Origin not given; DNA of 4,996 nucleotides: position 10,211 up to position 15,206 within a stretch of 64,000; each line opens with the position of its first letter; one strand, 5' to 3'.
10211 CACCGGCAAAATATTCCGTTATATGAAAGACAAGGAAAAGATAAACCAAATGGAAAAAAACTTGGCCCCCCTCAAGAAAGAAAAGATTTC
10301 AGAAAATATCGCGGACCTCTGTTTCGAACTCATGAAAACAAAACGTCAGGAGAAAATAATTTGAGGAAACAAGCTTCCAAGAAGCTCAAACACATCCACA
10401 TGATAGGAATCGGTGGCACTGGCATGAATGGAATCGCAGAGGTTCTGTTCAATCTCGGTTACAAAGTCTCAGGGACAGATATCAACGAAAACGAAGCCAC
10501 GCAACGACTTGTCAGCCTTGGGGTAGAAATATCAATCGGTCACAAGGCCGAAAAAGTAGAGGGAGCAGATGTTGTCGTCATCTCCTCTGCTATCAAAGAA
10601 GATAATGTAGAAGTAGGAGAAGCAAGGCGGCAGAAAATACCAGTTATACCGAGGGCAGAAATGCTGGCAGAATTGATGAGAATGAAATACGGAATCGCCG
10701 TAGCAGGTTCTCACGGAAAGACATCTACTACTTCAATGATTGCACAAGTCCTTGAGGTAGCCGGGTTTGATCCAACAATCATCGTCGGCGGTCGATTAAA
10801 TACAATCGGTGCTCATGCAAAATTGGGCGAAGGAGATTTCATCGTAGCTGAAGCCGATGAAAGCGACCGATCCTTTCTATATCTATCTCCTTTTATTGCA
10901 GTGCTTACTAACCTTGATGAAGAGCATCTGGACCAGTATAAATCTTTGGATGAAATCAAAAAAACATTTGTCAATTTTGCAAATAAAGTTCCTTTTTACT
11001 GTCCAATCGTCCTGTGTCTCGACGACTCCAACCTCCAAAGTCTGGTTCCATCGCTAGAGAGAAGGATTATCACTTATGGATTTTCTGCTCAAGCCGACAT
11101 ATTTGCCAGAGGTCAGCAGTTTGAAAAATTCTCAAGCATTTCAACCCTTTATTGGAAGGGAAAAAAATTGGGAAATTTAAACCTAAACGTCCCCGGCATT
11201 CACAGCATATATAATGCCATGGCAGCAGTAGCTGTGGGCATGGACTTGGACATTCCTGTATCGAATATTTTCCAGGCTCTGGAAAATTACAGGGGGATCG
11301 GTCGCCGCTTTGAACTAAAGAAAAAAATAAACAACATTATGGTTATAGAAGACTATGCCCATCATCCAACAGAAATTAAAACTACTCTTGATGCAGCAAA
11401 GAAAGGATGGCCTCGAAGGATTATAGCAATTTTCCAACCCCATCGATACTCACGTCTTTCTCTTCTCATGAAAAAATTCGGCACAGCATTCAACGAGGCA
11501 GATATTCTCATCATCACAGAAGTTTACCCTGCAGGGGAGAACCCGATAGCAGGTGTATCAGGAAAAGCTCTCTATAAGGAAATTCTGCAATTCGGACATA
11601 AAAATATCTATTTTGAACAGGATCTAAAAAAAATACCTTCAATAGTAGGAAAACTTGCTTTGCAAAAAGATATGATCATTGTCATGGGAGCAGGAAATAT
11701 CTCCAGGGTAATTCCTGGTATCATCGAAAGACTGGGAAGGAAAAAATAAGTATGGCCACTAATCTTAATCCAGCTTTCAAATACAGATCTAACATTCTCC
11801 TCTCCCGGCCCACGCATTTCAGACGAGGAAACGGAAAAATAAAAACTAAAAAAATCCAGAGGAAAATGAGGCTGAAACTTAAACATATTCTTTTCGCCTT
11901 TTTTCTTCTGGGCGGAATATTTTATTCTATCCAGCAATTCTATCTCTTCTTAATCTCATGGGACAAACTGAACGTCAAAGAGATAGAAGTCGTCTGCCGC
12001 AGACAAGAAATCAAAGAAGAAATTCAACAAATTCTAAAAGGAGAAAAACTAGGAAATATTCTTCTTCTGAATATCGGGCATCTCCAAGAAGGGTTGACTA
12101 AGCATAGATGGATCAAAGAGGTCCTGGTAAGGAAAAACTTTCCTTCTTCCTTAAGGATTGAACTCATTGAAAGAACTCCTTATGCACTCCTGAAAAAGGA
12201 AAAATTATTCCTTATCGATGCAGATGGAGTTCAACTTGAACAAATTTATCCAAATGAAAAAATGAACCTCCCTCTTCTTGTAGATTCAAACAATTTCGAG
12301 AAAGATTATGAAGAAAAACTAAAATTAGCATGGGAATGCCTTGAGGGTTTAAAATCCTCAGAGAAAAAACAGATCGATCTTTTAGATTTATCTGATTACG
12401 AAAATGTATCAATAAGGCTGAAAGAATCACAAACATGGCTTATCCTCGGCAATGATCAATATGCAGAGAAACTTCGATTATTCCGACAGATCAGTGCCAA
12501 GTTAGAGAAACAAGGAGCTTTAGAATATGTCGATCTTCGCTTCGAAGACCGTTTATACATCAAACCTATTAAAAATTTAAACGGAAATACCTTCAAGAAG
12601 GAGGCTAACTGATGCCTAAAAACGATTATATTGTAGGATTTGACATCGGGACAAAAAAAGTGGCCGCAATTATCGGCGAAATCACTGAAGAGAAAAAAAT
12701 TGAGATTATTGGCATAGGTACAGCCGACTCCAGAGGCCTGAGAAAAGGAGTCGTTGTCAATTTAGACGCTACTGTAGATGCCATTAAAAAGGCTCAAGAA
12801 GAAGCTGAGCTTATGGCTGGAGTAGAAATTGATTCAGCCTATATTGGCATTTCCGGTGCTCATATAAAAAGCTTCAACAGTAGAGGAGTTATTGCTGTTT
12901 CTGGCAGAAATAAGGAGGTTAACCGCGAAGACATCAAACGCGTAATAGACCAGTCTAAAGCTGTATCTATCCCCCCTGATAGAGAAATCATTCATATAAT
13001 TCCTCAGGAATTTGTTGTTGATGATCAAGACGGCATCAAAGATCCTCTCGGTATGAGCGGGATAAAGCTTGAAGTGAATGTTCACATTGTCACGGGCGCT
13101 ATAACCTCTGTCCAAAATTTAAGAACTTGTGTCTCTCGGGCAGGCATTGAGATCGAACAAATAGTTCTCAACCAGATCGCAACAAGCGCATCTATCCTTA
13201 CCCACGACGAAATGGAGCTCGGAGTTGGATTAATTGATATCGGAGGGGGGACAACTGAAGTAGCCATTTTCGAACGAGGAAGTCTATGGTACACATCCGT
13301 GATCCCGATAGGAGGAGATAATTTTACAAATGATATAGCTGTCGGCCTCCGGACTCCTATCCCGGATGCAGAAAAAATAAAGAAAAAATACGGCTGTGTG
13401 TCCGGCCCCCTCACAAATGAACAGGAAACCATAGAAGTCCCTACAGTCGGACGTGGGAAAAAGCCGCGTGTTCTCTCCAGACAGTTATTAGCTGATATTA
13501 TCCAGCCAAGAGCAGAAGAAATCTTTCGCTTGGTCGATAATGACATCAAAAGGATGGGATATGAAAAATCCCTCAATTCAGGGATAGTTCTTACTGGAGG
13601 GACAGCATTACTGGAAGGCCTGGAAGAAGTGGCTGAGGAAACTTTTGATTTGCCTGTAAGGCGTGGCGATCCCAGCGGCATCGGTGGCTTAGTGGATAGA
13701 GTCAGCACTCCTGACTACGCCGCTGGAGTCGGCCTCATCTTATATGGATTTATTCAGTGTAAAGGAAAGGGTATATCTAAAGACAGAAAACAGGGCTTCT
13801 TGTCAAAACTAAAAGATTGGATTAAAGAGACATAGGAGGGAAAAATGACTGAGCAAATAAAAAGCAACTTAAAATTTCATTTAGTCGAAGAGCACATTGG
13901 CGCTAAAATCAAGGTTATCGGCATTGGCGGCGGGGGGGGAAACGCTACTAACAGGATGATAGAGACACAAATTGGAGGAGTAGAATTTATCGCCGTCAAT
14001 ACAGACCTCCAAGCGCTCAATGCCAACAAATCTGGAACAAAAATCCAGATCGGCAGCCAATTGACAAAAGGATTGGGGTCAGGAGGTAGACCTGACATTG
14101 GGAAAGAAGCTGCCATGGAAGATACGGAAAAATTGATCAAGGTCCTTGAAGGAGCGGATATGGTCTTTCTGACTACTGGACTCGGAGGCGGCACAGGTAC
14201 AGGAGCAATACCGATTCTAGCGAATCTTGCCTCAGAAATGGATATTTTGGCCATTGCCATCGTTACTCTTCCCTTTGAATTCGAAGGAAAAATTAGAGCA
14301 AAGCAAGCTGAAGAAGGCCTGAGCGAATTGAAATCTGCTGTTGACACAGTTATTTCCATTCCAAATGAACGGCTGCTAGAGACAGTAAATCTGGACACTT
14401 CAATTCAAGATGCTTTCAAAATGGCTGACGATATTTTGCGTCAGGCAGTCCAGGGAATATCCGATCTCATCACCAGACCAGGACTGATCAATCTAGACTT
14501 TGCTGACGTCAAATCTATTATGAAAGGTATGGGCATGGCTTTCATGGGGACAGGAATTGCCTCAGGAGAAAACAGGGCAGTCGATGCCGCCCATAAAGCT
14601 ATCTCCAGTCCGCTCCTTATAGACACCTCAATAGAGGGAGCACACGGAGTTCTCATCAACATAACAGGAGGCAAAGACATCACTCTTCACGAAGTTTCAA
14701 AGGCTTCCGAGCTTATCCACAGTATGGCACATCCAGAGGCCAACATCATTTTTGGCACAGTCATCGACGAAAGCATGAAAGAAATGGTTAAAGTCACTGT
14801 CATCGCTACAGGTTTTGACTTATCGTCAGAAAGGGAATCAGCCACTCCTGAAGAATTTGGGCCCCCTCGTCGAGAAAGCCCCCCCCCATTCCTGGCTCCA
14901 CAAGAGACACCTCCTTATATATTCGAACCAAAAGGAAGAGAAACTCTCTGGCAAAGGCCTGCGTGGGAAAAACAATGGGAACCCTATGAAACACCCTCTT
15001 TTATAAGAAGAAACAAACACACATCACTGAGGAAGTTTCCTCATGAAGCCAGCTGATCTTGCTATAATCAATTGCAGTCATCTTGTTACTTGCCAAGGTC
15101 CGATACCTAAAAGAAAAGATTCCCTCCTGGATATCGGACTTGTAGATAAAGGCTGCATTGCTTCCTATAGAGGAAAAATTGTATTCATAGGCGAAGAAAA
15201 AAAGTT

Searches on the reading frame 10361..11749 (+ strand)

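Call 57: search_protein_families(library=ncbifam, proteins=[window:10361-11749:+], max_evalue=1e-20)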
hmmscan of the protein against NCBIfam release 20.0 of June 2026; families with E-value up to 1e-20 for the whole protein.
window:10361-11749:+ (462 aa): 10 families
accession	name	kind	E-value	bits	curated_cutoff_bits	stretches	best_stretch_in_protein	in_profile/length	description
TIGR01082.1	murC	equivalog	2.1e-158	528.1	335.1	1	11-452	1-446/449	UDP-N-acetylmuramate--L-alanine ligase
NF011171.0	PRK14573.1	equivalog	5.7e-96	322.2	1015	1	8-450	3-440/809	bifunctional UDP-N-acetylmuramate--L-alanine ligase/D-alanine--D-alanine ligase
TIGR01081.1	mpl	equivalog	2.2e-60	205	388.7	1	11-453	1-442/448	UDP-N-acetylmuramate:L-alanyl-gamma-D-glutamyl-meso-diaminopimelate ligase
NF053645.1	pMurC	equivalog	4.6e-33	114.6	560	0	14-244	3-248/492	pseudomurein biosynthesis peptide ligase pMurC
NF001126.0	PRK00139.1-4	equivalog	1.2e-30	106.5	373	1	179-446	196-459/486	UDP-N-acetylmuramoyl-L-alanyl-D-glutamate--2,6-diaminopimelate ligase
TIGR01087.1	murD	equivalog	3.1e-30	105.6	211.95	1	11-343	1-332/441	UDP-N-acetylmuramoyl-L-alanine--D-glutamate ligase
NF001124.0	PRK00139.1-2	equivalog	7.3e-25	87.7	476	0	179-397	201-422/500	UDP-N-acetylmuramoyl-L-alanyl-D-glutamate--2,6-diaminopimelate ligase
TIGR01085.1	murE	subfamily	7.7e-23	81.1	257.3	0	179-445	180-447/472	UDP-N-acetylmuramyl-tripeptide synthetase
TIGR01143.1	murF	subfamily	1.1e-21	77.3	288.6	1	99-346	65-318/418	UDP-N-acetylmuramoyl-tripeptide--D-alanyl-D-alanine ligase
NF053648.1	pMurE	equivalog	1.7e-21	76.5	600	0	176-444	189-451/464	pseudomurein biosynthesis peptide ligase pMurE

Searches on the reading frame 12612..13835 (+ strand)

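Call 57: search_protein_families(library=ncbifam, proteins=[window:12612-13835:+], max_evalue=1e-20)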
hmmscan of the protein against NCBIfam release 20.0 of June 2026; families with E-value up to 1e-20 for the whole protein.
window:12612-13835:+ (407 aa): 2 families
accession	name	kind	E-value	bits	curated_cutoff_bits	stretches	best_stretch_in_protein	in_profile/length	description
TIGR01174.1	ftsA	equivalog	9.6e-143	475.7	175.85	1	7-378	2-371/371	cell division protein FtsA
NF007009.0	PRK09472.1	equivalog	6.4e-110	368.1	409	1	4-405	7-417/420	cell division protein FtsA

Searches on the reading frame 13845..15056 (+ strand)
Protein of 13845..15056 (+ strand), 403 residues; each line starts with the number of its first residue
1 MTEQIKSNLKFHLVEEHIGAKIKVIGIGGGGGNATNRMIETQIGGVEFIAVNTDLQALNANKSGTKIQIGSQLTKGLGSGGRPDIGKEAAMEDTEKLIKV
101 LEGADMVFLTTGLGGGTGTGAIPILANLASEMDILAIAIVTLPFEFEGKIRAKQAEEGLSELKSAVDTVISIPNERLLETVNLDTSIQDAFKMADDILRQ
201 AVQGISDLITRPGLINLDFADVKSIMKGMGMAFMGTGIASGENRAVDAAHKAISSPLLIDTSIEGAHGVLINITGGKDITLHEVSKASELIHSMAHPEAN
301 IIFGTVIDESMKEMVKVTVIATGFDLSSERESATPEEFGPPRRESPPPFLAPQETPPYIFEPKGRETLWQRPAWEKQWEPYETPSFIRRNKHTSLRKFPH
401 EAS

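Call 57: search_protein_families(library=ncbifam, proteins=[window:13845-15056:+], max_evalue=1e-20)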
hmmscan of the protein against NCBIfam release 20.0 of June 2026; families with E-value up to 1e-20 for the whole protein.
window:13845-15056:+ (403 aa): 1 family
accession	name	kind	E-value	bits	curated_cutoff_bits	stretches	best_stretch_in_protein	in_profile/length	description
TIGR00065.1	ftsZ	equivalog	7.3e-127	423.5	295.2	1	9-334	7-334/353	cell division protein FtsZ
